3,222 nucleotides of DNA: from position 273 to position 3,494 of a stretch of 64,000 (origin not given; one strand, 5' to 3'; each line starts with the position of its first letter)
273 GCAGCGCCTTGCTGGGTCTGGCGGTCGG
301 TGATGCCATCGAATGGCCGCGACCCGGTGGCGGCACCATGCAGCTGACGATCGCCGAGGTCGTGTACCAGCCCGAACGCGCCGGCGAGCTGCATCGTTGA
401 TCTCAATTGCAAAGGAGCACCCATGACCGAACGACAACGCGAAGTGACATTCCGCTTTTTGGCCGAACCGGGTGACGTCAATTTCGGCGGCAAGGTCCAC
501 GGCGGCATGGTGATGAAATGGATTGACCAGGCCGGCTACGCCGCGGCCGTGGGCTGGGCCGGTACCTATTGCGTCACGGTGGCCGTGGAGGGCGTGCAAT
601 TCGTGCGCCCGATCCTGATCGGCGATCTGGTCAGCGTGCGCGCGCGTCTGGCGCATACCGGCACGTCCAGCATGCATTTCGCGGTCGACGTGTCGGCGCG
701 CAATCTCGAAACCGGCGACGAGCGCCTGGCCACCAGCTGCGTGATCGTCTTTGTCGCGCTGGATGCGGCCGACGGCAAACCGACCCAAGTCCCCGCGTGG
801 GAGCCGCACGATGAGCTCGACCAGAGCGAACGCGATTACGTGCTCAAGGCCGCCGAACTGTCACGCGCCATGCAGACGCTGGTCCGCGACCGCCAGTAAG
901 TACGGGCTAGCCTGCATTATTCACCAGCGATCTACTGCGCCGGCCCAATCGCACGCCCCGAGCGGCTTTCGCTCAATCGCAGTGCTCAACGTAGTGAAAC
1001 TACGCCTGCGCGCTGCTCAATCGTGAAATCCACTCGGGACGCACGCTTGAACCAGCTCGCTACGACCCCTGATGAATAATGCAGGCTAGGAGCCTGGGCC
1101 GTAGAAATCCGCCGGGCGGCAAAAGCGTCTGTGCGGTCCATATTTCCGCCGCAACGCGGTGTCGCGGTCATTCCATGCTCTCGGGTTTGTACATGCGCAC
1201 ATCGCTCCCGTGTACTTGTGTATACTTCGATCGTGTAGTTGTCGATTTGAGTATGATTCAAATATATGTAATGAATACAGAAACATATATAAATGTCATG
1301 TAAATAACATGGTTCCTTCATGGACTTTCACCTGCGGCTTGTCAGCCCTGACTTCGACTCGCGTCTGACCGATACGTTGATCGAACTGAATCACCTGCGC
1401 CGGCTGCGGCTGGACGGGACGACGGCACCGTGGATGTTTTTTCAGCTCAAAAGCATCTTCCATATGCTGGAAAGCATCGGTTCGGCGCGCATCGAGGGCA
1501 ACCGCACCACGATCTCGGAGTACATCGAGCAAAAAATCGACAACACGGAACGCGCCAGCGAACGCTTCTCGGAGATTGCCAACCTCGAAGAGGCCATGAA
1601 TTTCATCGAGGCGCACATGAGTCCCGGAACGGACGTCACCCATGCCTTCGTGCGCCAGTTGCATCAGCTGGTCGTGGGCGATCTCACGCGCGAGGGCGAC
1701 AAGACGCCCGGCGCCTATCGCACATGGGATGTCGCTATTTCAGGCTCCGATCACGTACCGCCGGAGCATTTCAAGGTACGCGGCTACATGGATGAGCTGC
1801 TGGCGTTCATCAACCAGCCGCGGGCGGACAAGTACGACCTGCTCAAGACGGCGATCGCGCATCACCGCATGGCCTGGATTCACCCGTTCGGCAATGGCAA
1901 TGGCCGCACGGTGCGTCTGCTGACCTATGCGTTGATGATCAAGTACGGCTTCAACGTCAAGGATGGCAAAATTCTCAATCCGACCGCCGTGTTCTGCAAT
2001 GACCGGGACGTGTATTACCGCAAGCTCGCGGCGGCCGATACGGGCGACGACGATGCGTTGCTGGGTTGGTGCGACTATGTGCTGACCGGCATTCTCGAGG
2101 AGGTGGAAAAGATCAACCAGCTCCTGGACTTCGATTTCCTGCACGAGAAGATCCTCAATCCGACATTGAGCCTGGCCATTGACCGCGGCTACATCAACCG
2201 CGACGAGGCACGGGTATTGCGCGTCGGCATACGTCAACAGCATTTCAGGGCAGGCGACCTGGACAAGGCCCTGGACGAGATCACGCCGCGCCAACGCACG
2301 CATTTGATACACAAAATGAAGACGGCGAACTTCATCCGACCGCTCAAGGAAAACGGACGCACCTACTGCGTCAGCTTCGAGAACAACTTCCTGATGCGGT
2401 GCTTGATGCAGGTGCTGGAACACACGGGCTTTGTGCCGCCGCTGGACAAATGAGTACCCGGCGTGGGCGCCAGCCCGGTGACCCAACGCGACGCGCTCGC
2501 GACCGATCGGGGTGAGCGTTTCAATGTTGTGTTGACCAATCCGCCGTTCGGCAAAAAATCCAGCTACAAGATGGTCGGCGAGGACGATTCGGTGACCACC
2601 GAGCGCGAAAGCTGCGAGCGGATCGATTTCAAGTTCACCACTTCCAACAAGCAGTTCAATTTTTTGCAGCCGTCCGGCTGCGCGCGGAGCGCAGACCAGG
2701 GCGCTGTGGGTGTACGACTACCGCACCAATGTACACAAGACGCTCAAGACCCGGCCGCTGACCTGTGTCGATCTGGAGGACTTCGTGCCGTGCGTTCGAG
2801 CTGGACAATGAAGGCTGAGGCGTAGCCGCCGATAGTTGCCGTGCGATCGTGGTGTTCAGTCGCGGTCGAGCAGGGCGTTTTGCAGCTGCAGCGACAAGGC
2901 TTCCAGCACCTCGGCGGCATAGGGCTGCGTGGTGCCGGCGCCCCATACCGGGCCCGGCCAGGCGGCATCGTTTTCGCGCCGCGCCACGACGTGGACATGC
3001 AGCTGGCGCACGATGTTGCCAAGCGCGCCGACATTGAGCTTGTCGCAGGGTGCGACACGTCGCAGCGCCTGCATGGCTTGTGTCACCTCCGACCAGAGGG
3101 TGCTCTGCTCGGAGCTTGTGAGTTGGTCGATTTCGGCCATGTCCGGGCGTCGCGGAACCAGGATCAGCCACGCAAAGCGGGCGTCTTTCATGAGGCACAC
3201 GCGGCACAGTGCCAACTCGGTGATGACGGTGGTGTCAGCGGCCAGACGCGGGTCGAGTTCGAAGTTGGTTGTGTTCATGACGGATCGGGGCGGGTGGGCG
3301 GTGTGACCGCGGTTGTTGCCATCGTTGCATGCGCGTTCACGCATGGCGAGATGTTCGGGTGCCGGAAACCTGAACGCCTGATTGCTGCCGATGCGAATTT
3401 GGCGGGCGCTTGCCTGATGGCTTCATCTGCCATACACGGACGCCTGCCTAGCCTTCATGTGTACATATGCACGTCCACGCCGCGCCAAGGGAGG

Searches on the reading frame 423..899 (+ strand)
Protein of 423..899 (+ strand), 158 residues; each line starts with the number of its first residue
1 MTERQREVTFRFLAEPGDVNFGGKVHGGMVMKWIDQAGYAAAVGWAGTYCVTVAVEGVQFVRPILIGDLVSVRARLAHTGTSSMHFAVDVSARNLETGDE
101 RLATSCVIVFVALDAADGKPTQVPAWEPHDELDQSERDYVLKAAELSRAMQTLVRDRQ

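Call 22: search_protein_families(library=pfam, proteins=[window:423-899:+], max_evalue=0.00001)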
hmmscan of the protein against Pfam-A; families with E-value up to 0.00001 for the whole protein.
window:423-899:+ (158 aa): 2 families
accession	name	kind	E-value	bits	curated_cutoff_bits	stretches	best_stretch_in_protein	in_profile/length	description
PF03061.28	4HBT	-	3.9e-17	62.8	20.6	1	22-94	1-74/79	Thioesterase superfamily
PF13279.12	4HBT_2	-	5.7e-06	27.2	25.5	1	30-126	17-117/122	Thioesterase-like superfamily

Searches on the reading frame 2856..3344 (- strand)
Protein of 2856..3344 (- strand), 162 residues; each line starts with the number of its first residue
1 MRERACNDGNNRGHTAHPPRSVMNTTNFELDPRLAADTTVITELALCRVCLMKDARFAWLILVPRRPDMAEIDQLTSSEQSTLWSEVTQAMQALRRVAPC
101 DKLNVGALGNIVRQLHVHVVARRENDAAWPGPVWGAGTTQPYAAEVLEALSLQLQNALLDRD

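Call 22: search_protein_families(library=pfam, proteins=[window:2856-3344:-], max_evalue=0.00001)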
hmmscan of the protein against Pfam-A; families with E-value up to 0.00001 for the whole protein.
window:2856-3344:- (162 aa): 1 family
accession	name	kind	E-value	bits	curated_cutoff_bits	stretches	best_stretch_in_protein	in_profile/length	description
PF01230.28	HIT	-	3.3e-15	56.9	21.5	1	36-124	4-97/98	HIT domain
